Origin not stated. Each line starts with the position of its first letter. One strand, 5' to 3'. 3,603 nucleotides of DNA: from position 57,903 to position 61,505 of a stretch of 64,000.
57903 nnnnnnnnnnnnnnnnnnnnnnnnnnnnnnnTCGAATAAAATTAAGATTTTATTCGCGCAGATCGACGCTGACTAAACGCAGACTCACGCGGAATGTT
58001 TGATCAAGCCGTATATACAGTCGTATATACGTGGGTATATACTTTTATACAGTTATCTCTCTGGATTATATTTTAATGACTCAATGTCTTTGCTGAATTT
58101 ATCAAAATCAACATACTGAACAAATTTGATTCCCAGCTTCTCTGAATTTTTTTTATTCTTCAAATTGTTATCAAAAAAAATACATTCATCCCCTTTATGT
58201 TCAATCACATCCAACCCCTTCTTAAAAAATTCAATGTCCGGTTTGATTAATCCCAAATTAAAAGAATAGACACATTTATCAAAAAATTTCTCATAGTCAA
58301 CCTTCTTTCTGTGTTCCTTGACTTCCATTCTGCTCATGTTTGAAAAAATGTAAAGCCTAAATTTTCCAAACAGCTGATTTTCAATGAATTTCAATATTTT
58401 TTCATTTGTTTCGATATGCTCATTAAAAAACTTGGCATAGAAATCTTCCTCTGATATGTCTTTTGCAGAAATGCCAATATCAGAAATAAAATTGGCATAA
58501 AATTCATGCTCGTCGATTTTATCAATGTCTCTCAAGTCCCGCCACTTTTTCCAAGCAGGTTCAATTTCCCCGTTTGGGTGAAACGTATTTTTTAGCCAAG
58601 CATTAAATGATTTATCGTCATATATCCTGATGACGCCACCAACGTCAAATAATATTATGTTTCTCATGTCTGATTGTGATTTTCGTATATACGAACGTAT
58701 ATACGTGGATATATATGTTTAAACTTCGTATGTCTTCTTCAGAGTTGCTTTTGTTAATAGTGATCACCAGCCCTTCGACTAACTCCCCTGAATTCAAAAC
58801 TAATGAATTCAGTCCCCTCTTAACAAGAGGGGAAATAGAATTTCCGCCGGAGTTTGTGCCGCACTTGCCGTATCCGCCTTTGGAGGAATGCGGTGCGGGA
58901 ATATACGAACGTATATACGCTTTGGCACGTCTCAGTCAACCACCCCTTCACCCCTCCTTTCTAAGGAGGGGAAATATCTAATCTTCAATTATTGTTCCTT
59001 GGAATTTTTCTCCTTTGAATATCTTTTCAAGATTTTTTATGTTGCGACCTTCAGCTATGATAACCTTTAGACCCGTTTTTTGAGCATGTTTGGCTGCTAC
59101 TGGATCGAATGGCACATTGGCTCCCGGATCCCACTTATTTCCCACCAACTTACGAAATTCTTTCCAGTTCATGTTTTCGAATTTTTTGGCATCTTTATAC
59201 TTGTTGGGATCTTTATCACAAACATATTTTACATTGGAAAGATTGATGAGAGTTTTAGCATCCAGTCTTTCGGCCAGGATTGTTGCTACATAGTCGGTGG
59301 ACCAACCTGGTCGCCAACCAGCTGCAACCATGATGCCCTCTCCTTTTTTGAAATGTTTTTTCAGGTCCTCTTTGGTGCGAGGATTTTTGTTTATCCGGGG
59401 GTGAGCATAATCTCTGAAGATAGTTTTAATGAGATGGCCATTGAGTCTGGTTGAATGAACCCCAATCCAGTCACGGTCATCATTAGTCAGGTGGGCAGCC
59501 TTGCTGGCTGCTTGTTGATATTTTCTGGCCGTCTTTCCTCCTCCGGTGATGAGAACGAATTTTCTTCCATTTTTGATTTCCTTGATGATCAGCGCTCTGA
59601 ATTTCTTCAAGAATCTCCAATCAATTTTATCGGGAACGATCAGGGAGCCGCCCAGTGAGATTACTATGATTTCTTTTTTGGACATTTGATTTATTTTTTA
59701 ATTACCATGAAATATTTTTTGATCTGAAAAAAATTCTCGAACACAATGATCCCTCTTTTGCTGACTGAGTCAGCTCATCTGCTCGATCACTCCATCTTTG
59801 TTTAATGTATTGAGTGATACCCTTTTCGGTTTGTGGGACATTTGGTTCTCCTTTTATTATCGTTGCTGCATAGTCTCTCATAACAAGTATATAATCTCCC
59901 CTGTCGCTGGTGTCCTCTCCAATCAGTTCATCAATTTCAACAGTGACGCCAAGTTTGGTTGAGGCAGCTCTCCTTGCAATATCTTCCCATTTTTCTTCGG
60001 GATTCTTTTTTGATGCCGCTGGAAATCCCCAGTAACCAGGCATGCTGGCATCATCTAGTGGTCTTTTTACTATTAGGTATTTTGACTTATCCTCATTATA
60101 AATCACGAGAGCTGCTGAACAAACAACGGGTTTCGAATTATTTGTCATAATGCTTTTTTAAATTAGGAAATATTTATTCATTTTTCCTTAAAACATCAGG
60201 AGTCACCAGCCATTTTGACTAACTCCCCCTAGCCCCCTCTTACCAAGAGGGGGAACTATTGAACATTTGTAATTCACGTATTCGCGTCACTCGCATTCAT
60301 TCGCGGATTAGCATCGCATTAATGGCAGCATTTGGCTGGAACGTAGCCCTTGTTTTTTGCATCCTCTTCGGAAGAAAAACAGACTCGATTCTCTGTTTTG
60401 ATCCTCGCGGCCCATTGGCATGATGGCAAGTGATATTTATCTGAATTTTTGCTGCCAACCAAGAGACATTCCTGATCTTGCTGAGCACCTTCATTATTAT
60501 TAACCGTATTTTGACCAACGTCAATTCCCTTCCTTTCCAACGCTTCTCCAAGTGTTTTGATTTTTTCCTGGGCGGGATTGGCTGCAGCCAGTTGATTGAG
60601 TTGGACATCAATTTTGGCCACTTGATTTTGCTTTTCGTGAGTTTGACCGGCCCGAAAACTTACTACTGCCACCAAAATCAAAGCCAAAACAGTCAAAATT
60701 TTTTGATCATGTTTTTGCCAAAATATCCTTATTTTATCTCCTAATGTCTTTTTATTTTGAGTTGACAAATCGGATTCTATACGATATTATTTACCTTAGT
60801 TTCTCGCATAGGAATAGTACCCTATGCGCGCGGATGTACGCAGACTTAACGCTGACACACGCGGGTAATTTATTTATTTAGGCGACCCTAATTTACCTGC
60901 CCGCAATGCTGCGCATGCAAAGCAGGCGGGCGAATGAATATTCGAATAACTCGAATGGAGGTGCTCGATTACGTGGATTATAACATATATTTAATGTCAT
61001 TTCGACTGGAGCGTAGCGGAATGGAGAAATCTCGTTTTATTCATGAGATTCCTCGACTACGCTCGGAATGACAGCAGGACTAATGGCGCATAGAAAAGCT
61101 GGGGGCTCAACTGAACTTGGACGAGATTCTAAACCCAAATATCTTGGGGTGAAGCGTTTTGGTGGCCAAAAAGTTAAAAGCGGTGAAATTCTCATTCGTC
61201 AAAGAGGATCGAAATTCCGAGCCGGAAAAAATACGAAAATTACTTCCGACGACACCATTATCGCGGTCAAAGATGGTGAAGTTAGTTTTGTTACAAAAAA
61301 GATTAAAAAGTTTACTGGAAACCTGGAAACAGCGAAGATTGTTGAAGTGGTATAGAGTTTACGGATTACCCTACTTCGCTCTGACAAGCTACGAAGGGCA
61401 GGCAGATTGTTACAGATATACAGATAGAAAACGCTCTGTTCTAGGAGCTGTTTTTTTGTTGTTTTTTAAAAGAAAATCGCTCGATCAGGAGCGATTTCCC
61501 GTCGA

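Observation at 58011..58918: Arrays of the palindromic octamer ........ at 12-bp phase, bracketing the HAD gene and recurring at three other loci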

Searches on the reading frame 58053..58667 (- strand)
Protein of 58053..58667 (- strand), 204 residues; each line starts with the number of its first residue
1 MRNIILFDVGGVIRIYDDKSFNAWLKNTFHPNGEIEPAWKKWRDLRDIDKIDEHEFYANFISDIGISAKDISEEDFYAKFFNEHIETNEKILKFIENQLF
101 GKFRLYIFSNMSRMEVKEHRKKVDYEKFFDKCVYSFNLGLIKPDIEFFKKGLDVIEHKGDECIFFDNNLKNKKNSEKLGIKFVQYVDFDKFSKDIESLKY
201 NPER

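Call 11: search_protein_families(library=pfam, proteins=[window:58053-58667:-], max_evalue=0.01)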
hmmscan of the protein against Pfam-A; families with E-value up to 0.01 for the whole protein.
window:58053-58667:- (204 aa): 3 families
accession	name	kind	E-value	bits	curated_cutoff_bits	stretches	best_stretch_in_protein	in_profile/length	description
PF13419.12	HAD_2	-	1.7e-07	32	23.8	1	74-183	67-176/178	Haloacid dehalogenase-like hydrolase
PF03031.24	NIF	-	0.00058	20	21.8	1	98-194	49-142/160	NLI interacting factor-like phosphatase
PF00702.32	Hydrolase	-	0.00081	20.3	26.4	1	4-169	3-181/191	haloacid dehalogenase-like hydrolase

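Call 12: find_encoding_contigs(protein=window:58053-58667:-, flank=3000, max_places=6)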
Protein window:58053-58667:- (204 aa): 3 contigs read that carry it; 3 places shown.
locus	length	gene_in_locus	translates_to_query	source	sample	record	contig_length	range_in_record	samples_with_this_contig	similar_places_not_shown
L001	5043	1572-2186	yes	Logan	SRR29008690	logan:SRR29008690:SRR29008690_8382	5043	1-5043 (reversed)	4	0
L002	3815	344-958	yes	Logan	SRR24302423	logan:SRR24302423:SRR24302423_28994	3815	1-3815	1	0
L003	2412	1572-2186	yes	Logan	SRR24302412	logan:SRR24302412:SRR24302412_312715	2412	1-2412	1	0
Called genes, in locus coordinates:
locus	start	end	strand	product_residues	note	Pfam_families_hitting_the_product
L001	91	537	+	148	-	-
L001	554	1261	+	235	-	PF00696:AA_kinase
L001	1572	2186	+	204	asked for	PF13419:HAD_2 (weak)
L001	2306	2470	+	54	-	-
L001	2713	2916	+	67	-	-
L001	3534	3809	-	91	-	-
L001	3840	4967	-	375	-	PF12705:PDDEXK_1, PF01930:Cas_Cas4 (weak)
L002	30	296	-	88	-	-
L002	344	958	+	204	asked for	PF13419:HAD_2 (weak)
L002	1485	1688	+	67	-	-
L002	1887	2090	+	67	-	-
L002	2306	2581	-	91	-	-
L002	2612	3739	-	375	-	PF12705:PDDEXK_1, PF01930:Cas_Cas4 (weak)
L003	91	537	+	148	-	-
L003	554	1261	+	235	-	PF00696:AA_kinase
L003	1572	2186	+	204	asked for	PF13419:HAD_2 (weak)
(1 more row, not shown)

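Call 49: search_protein_families(library=ncbifam, proteins=[window:58053-58667:-], max_evalue=0.01)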
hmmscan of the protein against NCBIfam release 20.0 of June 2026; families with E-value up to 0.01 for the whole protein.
window:58053-58667:- (204 aa): 8 families
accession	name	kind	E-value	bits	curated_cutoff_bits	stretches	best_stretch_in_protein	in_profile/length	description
TIGR02247.1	HAD-1A3-hyp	subfamily_domain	1.2e-13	51.2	125.4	1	5-197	5-207/211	epoxide hydrolase N-terminal domain-like phosphatase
NF006991.0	PRK09456.1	equivalog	1.5e-09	37.8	295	1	6-187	4-186/199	glucose-1-phosphatase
TIGR02254.1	YjjG_YfnB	equivalog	1e-08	34.9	159.9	1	15-185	26-196/223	YjjG family noncanonical pyrimidine nucleotidase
TIGR01509.1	HAD-SF-IA-v3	subfamily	1.5e-08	34.9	29.4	1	118-184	89-153/154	HAD-IA family hydrolase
TIGR02253.1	CTE7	subfamily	6.9e-08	32.5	169.75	1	102-184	109-193/221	TIGR02253 family HAD-type hydrolase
TIGR01993.1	Pyr-5-nucltdase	equivalog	4.5e-07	29.8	142.9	1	102-183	97-181/183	pyrimidine 5'-nucleotidase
TIGR02252.1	DREG-2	subfamily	7.6e-05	22.6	155.2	1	104-171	123-189/203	HAD hydrolase, REG-2-like, family IA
NF006976.0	PRK09449.1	equivalog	0.00045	19.8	183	1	96-163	104-171/225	pyrimidine 5'-nucleotidase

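Call 71: find_homologous_proteins(query=window:58053-58667:-, max_evalue=0.00001)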
Query window:58053-58667:- (204 aa): 16 proteins with E <= 0.00001 among 153 candidates.
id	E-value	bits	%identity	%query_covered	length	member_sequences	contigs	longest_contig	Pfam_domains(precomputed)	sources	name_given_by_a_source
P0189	4.9e-131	453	100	100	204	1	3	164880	PF13419.13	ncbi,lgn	-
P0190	5.7e-82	293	67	96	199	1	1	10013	PF13419.13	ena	-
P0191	1.6e-76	275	61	98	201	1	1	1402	PF13419.13,PF00702.33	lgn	-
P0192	6.3e-76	273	60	98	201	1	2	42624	PF13419.13,PF00702.33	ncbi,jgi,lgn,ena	-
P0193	3.1e-71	258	56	94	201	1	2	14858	PF13419.13,PF00702.33,PF03031.25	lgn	-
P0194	3.8e-71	257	56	98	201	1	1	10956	PF13419.13,PF00702.33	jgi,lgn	-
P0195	6.2e-70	253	56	96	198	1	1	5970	PF13419.13,PF00702.33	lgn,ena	-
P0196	3.2e-68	248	56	98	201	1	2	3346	PF13419.13,PF00702.33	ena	-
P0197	2.8e-67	245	53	96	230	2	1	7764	PF13419.13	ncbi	-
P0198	2.7e-66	241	53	98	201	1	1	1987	PF13419.13,PF00702.33,PF03031.25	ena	-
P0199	3.0e-63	231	54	99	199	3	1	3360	PF13419.13,PF03031.25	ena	-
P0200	1.7e-62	229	51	98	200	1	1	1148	PF13419.13,PF00702.33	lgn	-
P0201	1.4e-60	223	53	99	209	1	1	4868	PF13419.13,PF00702.33,PF03031.25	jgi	-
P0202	2.9e-54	202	49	96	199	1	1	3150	PF13419.13,PF00702.33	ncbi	-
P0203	2.0e-49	186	46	96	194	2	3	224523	PF13419.13,PF00702.33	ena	-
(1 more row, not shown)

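Call 72: find_encoding_contigs(protein=P0190, flank=4000, max_places=1)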
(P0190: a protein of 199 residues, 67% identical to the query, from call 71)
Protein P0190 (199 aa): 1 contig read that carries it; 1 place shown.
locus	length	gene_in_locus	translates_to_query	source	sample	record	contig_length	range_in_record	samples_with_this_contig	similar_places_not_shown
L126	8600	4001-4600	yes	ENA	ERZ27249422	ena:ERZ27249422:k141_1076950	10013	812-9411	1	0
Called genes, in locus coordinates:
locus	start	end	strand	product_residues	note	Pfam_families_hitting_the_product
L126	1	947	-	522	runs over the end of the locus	PF13632:Glyco_trans_2_3 (weak)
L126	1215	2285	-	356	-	PF00814:TsaD, PF22521:HypF_C_2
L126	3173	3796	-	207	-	PF01936:NYN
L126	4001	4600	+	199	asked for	PF13419:HAD_2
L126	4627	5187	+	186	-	PF02834:LigT_PEase (faint), PF13563:2_5_RNA_ligase2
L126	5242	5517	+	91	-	-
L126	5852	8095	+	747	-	PF00133:tRNA-synt_1, PF09334:tRNA-synt_1g, PF13603:tRNA-synt_1_2, PF09334:tRNA-synt_1g (weak), PF08264:Anticodon_1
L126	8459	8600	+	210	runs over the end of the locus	PF13367:PrsW-protease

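Call 73: find_encoding_contigs(protein=P0192, flank=4000, max_places=1)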
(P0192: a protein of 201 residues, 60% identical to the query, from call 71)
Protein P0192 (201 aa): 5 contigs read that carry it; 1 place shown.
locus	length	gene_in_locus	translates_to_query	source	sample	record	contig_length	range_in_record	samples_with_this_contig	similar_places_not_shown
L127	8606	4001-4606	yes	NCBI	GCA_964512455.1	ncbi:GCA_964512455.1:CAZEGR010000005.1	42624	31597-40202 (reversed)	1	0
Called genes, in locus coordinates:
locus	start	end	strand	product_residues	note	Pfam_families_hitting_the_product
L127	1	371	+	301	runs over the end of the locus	PF02086:MethyltransfD12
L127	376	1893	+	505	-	PF09491:RE_AlwI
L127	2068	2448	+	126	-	-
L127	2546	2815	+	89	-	PF00565:SNase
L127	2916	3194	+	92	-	-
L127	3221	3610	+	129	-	-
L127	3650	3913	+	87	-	PF12961:DUF3850, PF04266:ASCH (weak)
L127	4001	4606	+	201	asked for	PF00702:Hydrolase (weak), PF13419:HAD_2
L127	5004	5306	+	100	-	-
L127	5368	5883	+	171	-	PF03167:UDG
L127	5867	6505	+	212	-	PF13428:TPR_14 (faint), PF13424:TPR_12 (faint), PF25062:ARM_TT21_N (faint), PF12895:ANAPC3 (faint), PF00515:TPR_1 (weak), PF13431:TPR_17 (weak), PF00515:TPR_1 (weak), PF07719:TPR_2 (weak), +4 more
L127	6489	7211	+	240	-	-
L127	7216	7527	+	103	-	-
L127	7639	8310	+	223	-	PF04471:Mrr_cat, PF13156:Mrr_cat_2, PF22722:NA-iREase1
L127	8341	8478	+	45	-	-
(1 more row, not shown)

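Call 74: find_encoding_contigs(protein=P0193, flank=4000, max_places=1)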
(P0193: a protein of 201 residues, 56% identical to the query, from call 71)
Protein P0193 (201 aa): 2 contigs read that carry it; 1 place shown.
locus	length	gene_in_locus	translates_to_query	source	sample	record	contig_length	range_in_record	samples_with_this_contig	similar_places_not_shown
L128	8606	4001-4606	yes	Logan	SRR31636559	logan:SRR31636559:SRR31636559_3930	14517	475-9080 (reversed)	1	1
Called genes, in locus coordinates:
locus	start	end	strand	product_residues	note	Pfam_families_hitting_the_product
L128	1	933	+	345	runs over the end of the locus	PF02016:Peptidase_S66, PF17676:Peptidase_S66C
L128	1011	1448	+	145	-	-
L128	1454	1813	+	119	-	-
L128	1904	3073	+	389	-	PF12773:DZR (weak)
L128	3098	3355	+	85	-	-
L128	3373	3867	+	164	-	-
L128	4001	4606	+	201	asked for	PF00702:Hydrolase, PF13419:HAD_2, PF03031:NIF (weak)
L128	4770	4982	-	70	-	-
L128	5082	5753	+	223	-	PF13529:Peptidase_C39_2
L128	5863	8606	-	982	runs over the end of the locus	PF00912:Transgly, PF00905:Transpeptidase, PF17957:Big_7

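Call 75: find_encoding_contigs(protein=P0194, flank=4000, max_places=1)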
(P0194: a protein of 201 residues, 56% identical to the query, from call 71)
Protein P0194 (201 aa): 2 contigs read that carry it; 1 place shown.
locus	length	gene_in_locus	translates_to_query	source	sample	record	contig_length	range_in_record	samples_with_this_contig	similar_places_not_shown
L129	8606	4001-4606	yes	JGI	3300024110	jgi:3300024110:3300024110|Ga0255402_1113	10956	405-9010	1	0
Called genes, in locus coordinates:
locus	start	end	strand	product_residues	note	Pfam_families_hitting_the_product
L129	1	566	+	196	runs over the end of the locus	-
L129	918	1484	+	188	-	PF03575:Peptidase_S51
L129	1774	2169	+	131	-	PF01042:Ribonuc_L-PSP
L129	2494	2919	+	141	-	PF19851:DUF6326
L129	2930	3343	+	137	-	-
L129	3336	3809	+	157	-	PF13302:Acetyltransf_3, PF00583:Acetyltransf_1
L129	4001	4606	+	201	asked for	PF00702:Hydrolase, PF13419:HAD_2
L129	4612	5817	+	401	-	-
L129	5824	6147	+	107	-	-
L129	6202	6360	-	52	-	-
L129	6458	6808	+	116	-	PF08818:DUF1801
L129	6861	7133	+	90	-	PF26223:DUF8049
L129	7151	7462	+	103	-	PF12674:Zn_ribbon_2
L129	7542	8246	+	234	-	-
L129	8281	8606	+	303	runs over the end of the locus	PF07953:Toxin_R_bind_N (faint), PF13385:Laminin_G_3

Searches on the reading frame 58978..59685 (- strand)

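Call 11: search_protein_families(library=pfam, proteins=[window:58978-59685:-], max_evalue=0.01)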
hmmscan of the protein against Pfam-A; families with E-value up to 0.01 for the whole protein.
window:58978-59685:- (235 aa): 2 families
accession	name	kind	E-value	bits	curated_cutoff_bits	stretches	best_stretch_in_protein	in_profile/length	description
PF00696.33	AA_kinase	-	5e-31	108.7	24.9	1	6-211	2-233/234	Amino acid kinase family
PF08282.18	Hydrolase_3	-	0.0022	18.2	20.9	0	198-233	24-59/255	haloacid dehalogenase-like hydrolase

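Call 49: search_protein_families(library=ncbifam, proteins=[window:58978-59685:-], max_evalue=0.01)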
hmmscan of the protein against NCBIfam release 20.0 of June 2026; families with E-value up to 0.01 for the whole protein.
window:58978-59685:- (235 aa): 14 families
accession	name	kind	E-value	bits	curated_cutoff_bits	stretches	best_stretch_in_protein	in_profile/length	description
TIGR02076.1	pyrH_arch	equivalog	3.4e-61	206.7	158.05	1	7-234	1-222/222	UMP kinase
TIGR02075.1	pyrH_bact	equivalog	5.7e-13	49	243.9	1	12-232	10-231/233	UMP kinase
NF040647.1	IPPK_Arch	equivalog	1.8e-12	47.1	120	1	129-233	153-259/259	isopentenyl phosphate kinase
TIGR01027.1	proB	equivalog_domain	1e-06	28.2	186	1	131-231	146-249/363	glutamate 5-kinase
TIGR00761.1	argB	equivalog_domain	8.1e-06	25.5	151.3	1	130-182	156-203/231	acetylglutamate kinase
TIGR00656.1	asp_kin_monofn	equivalog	2.4e-05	23.5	402.25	1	130-215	160-240/407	aspartate kinase, monofunctional class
TIGR00746.1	arcC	equivalog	0.00012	21.2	358.25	1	131-220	211-299/309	carbamate kinase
TIGR01092.1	P5CS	equivalog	0.00012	20.5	796.75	1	109-232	156-272/715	delta l-pyrroline-5-carboxylate synthetase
NF005159.0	PRK06635.2-3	equivalog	0.00039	19.5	379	1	130-181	160-211/406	aspartate kinase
TIGR00657.1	asp_kinases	subfamily_domain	0.00061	19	208.7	1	130-180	194-244/442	aspartate kinase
NF004938.0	PRK06291.1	equivalog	0.0021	16.8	528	1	130-180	213-263/468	aspartate kinase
NF006959.0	PRK09436.1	equivalog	0.0022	16.1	726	1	130-180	207-257/819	bifunctional aspartate kinase/homoserine dehydrogenase I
TIGR00099.1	Cof-subfamily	subfamily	0.0036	16.9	137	0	199-232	26-59/256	Cof-type HAD-IIB family hydrolase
NF007003.0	PRK09466.1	subfamily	0.0043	15.5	582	1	130-180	210-260/810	bifunctional aspartate kinase/homoserine dehydrogenase II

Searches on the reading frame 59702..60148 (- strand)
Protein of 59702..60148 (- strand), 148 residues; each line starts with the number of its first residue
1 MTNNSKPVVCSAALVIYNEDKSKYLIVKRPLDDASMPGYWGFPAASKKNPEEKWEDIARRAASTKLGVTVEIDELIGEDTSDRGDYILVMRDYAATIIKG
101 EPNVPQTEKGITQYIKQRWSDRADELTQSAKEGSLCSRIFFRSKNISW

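Call 11: search_protein_families(library=pfam, proteins=[window:59702-60148:-], max_evalue=0.01)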
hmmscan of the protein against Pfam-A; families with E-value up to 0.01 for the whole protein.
window:59702-60148:- (148 aa): 2 families
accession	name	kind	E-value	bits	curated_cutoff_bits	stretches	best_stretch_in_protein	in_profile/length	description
PF14815.12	NUDIX_4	-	0.00082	19.6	35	1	13-71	2-54/113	NUDIX domain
PF00293.34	NUDIX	-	0.0011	19.4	21.1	1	12-81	6-74/134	NUDIX domain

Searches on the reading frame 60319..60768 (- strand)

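Call 22: search_protein_families(library=pfam, proteins=[window:60319-60768:-], max_evalue=1)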
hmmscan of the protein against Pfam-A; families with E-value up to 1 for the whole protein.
window:60319-60768:- (149 aa): 4 families
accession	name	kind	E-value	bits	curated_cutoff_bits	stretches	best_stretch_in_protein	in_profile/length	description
PF02805.21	Ada_Zn_binding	-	0.0014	19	23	1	101-149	16-63/65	Metal binding domain of Ada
PF19440.5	TTC7_N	-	0.0063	16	27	1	29-103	101-176/386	Tetratricopeptide repeat protein 7 N-terminal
PF12279.13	DUF3619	-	0.018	15.9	22.2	1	12-57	66-109/130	Protein of unknown function (DUF3619)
PF06769.20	YoeB_toxin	-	0.18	12.3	27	0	112-136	46-69/80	YoeB-like toxin of bacterial type II toxin-antitoxin system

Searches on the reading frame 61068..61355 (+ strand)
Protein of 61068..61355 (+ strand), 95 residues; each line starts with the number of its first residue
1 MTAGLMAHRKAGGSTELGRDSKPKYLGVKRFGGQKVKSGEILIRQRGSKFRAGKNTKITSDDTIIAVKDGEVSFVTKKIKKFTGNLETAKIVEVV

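Call 22: search_protein_families(library=pfam, proteins=[window:61068-61355:+], max_evalue=1)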
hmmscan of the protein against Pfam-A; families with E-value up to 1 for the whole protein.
window:61068-61355:+ (95 aa): 2 families
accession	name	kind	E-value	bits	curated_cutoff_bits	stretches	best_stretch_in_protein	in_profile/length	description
PF01016.24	Ribosomal_L27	-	6.2e-28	97.1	20.5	1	7-82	1-76/79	Ribosomal L27 protein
PF20250.3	FapA_N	-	0.02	14.7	27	1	48-75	147-176/178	Flagellar Assembly Protein A N-terminal region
